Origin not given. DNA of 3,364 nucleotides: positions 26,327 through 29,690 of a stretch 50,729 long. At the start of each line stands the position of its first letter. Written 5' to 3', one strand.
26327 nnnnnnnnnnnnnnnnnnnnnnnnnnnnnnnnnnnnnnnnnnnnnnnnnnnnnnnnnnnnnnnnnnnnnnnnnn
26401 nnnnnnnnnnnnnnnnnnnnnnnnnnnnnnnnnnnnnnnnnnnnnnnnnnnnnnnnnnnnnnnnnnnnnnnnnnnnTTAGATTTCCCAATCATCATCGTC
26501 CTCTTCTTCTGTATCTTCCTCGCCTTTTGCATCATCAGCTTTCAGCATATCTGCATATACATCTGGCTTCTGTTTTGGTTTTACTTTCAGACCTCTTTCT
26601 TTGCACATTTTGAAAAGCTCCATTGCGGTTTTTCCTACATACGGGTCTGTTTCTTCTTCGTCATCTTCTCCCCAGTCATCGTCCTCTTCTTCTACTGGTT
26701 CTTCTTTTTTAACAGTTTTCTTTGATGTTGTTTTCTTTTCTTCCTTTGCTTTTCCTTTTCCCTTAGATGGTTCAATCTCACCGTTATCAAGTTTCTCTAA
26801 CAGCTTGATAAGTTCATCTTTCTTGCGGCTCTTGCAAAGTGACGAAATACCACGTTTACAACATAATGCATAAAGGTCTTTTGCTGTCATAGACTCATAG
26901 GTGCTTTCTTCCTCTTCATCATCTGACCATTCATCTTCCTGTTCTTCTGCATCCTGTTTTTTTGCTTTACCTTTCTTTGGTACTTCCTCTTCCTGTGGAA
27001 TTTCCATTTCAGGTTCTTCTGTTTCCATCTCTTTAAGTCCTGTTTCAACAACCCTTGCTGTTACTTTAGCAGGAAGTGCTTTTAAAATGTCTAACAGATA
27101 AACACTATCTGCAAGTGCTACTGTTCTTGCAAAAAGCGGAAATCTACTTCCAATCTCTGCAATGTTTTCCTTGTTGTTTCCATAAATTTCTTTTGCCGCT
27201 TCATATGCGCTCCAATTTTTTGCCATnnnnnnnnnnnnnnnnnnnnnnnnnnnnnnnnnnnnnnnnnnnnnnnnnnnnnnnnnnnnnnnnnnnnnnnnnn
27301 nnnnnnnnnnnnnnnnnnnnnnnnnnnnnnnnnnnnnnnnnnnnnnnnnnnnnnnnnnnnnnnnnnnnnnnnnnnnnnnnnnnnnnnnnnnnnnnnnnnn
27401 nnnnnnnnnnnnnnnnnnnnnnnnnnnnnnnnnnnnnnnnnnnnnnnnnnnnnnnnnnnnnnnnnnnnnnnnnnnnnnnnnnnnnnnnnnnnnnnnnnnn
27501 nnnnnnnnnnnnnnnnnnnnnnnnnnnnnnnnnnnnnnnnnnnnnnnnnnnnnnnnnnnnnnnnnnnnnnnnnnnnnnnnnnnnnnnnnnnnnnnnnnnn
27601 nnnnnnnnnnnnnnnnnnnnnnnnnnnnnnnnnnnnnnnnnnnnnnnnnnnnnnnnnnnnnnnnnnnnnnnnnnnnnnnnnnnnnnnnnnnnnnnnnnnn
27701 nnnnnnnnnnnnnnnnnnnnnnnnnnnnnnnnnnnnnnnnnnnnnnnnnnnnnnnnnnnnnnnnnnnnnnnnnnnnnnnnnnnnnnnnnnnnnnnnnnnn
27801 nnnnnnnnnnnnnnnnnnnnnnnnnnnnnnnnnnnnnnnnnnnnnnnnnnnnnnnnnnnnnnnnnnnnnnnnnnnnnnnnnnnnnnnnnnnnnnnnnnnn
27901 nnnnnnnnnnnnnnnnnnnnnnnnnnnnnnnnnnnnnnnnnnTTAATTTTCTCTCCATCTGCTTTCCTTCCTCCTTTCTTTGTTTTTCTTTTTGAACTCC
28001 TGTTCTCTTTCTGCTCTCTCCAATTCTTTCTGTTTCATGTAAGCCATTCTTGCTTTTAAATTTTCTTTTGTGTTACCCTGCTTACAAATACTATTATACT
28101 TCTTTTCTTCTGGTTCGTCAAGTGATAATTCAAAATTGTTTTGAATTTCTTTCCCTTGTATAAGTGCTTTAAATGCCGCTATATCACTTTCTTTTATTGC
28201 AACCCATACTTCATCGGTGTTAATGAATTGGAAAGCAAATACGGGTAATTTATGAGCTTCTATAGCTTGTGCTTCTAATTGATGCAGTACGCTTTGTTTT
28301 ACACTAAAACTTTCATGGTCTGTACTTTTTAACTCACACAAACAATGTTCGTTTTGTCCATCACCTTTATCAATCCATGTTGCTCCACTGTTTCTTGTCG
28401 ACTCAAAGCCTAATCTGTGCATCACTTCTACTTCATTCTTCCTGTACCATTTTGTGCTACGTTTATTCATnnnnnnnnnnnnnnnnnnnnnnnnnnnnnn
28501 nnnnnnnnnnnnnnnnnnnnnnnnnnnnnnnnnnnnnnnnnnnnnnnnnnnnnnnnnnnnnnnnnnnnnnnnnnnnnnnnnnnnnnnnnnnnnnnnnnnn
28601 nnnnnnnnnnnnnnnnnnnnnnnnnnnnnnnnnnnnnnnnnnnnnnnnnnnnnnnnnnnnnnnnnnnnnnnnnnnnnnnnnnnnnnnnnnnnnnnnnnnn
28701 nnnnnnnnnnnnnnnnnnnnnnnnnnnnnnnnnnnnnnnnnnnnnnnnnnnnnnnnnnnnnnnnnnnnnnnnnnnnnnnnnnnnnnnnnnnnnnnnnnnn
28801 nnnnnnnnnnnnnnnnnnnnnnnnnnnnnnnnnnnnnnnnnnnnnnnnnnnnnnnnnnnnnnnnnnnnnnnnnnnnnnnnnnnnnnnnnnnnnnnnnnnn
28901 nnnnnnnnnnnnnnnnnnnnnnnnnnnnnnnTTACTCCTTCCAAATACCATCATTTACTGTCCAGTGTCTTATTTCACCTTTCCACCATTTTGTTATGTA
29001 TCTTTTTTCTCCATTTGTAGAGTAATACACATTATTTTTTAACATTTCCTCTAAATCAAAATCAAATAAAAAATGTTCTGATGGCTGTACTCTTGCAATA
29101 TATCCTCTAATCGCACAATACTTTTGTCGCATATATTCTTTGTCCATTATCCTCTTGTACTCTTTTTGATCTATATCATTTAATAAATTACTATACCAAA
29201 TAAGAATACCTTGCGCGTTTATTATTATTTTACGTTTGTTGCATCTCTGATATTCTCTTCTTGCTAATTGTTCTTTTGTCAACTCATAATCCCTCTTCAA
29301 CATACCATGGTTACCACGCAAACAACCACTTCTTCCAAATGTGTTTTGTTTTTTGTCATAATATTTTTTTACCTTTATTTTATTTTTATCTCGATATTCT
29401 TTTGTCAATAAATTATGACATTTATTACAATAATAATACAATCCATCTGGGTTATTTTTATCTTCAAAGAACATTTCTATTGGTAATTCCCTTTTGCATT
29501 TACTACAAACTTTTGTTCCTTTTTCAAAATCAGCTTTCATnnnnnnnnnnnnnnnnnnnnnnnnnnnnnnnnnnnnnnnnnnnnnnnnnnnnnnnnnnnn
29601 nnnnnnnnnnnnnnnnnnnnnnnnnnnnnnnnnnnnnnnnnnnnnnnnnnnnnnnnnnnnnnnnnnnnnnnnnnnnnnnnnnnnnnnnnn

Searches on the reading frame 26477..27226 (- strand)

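Call 36: search_protein_families(library=phrogs, proteins=[window:26477-27226:-], max_evalue=0.00001)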
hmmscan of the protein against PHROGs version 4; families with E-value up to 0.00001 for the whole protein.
window:26477-27226:- (249 aa): 2 families
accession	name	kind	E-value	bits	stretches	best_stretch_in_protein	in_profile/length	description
phrog_2250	-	unknown function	2e-06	28.8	1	91-148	109-165/168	-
phrog_3281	-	DNA, RNA and nucleotide metabolism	2.1e-06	29.1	1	70-148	24-105/107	endonuclease VII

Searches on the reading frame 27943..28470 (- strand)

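Call 36: search_protein_families(library=phrogs, proteins=[window:27943-28470:-], max_evalue=0.00001)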
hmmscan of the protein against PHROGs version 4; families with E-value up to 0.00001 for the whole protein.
window:27943-28470:- (175 aa): 1 family
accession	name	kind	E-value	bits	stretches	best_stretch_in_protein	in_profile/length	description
phrog_2002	-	DNA, RNA and nucleotide metabolism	1.2e-18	68.3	1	6-100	16-113/130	Holliday junction resolvase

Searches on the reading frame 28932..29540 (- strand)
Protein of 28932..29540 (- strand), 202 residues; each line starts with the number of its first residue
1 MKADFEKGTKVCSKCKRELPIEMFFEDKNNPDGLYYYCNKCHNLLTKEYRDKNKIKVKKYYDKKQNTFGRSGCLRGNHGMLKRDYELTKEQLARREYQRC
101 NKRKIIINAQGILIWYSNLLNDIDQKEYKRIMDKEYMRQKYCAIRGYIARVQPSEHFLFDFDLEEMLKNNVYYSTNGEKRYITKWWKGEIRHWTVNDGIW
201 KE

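Call 36: search_protein_families(library=phrogs, proteins=[window:28932-29540:-], max_evalue=0.00001)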
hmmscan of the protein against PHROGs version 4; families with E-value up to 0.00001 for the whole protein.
window:28932-29540:- (202 aa): 5 families
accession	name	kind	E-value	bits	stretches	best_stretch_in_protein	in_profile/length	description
phrog_1035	-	DNA, RNA and nucleotide metabolism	7.9e-08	33.5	1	6-129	60-116/271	endonuclease VII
phrog_5558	-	moron, auxiliary metabolic gene and host takeover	1.7e-06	29.3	1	7-62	63-118/130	Lar-like restriction alleviation protein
phrog_2633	-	DNA, RNA and nucleotide metabolism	3.7e-06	28.2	1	4-101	8-83/142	endonuclease VII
phrog_6762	-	unknown function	5.4e-06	27.5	0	7-43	158-194/242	-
phrog_2255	-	DNA, RNA and nucleotide metabolism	8.8e-06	26.3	0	6-62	50-105/211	HNH endonuclease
